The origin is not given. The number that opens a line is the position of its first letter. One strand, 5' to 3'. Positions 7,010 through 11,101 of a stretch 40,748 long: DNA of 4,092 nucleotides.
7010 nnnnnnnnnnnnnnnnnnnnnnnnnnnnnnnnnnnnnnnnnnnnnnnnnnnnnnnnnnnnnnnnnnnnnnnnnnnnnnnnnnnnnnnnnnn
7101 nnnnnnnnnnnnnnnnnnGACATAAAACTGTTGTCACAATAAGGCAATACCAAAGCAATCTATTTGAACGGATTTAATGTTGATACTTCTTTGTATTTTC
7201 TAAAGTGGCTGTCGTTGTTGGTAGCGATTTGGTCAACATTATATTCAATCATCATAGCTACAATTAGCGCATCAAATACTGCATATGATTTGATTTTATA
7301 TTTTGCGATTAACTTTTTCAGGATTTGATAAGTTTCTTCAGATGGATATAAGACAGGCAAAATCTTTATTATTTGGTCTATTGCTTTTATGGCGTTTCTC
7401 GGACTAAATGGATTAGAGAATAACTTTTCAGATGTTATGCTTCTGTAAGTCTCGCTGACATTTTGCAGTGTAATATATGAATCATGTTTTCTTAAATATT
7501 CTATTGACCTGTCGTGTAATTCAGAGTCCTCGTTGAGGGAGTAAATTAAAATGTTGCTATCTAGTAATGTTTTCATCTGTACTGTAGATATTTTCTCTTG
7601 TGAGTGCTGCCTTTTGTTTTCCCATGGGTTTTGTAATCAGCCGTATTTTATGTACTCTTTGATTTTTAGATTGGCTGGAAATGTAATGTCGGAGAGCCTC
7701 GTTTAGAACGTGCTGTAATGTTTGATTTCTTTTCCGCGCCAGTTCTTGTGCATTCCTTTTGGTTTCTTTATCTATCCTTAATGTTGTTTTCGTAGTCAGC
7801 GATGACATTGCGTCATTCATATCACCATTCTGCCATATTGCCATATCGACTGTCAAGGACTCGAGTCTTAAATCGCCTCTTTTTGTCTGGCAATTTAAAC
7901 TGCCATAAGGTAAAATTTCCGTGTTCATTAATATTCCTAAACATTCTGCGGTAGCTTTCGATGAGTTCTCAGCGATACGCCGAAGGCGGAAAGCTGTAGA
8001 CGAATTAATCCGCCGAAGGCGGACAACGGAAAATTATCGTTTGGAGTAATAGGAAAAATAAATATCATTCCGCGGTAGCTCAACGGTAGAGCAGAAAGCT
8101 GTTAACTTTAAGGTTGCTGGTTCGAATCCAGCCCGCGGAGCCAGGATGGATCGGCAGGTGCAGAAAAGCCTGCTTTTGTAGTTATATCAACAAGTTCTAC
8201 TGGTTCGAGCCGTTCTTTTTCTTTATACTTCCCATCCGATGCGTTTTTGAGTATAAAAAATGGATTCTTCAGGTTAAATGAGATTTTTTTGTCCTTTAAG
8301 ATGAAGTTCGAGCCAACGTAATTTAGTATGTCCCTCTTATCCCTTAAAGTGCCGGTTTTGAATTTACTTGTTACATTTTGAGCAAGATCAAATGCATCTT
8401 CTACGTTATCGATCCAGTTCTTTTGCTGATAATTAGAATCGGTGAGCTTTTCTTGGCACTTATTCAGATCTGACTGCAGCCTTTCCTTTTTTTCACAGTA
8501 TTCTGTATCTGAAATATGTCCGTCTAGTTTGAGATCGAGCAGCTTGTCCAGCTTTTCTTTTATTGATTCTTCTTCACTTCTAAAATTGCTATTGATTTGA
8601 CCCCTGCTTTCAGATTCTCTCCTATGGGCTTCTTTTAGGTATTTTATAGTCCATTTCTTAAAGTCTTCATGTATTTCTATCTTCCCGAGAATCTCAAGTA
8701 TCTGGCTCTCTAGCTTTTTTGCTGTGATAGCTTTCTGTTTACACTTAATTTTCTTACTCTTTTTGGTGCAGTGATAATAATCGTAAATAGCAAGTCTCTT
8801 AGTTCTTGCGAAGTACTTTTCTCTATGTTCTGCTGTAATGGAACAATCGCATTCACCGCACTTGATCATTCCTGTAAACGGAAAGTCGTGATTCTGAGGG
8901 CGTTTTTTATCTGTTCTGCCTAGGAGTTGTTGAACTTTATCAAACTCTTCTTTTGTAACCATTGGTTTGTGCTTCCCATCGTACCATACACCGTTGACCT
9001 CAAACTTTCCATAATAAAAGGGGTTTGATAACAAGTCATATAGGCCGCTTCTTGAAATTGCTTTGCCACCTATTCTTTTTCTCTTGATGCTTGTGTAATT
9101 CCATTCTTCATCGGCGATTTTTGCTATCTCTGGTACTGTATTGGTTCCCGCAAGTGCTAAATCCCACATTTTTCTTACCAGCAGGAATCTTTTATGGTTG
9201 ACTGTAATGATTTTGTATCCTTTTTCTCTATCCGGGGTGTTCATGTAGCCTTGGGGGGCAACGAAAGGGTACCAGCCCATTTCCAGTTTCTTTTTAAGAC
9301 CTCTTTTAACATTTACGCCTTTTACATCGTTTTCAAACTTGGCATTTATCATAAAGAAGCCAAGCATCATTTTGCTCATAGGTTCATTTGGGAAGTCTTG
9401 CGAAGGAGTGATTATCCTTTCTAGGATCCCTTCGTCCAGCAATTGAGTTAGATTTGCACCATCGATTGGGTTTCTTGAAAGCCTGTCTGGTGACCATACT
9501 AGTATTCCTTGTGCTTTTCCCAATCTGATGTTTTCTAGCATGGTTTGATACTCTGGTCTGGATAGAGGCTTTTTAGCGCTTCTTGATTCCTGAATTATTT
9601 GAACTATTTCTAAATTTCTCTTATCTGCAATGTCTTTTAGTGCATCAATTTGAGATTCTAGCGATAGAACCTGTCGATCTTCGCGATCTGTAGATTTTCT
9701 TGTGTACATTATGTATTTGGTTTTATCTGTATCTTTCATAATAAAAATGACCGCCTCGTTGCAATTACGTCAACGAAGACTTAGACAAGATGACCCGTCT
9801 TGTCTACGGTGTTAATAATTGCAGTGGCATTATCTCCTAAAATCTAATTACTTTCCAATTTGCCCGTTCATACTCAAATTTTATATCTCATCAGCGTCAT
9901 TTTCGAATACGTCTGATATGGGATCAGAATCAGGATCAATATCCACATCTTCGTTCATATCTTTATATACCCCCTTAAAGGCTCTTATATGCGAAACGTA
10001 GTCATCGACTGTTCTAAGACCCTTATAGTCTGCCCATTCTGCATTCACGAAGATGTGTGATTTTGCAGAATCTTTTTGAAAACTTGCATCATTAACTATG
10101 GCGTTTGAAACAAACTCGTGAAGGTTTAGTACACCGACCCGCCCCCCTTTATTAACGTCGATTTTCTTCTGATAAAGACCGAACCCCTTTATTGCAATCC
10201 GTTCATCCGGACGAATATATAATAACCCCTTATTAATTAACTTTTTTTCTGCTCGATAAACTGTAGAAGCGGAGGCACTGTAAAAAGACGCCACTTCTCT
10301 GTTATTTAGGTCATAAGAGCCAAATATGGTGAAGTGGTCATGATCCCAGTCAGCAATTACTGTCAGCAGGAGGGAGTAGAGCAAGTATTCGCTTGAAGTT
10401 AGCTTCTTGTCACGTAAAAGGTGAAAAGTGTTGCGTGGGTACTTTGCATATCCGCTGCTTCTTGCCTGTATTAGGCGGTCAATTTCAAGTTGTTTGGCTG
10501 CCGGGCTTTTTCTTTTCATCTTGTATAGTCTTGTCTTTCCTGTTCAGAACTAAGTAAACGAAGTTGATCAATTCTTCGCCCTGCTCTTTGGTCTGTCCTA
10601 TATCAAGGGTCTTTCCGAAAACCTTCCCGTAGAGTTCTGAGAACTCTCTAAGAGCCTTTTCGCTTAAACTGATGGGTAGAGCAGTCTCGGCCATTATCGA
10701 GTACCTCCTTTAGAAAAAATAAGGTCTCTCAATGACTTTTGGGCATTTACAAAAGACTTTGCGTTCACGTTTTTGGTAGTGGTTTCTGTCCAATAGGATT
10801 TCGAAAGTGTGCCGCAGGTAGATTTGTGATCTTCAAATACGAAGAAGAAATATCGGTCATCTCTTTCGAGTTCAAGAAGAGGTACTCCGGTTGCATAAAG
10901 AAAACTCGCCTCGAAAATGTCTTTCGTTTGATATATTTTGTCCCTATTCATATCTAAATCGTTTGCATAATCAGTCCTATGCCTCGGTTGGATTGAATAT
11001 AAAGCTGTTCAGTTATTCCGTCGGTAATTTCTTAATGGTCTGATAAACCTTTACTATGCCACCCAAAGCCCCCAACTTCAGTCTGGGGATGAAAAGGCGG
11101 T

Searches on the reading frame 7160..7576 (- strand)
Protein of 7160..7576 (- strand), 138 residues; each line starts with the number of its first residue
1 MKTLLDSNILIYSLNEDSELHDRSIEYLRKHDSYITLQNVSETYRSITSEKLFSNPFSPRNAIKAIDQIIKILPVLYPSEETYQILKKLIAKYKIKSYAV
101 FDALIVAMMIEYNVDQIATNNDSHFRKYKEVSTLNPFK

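Call 35: search_protein_families(library=pfam, proteins=[window:7160-7576:-])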
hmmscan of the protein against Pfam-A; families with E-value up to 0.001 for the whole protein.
window:7160-7576:- (138 aa): 1 family
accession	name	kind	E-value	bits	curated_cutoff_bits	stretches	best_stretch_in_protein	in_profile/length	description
PF01850.27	PIN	-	3.7e-13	50.6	23.6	1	4-129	2-118/120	PIN domain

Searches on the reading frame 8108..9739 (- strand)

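Call 35: search_protein_families(library=pfam, proteins=[window:8108-9739:-])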
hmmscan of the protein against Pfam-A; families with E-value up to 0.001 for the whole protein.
window:8108-9739:- (543 aa): 3 families
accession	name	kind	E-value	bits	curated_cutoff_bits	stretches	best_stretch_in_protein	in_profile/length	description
PF00239.26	Resolvase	-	2.1e-24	86.7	23.3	1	10-155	2-143/145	Resolvase, N terminal domain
PF13408.12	Zn_ribbon_recom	-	1.9e-10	41.4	25.3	1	287-349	1-55/58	Recombinase zinc beta ribbon domain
PF07508.19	Recombinase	-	6.7e-08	33.2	21.1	1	188-273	7-99/102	Recombinase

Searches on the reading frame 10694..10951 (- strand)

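Call 36: search_protein_families(library=pfam, proteins=[window:10694-10951:-])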
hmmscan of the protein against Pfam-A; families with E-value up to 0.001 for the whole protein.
window:10694-10951:- (85 aa): 1 family
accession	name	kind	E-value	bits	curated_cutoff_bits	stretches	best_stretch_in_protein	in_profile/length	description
PF18903.5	DUF5659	-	6.1e-06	26.4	23.6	1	5-79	2-74/75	Domain of unknown function (DUF5659)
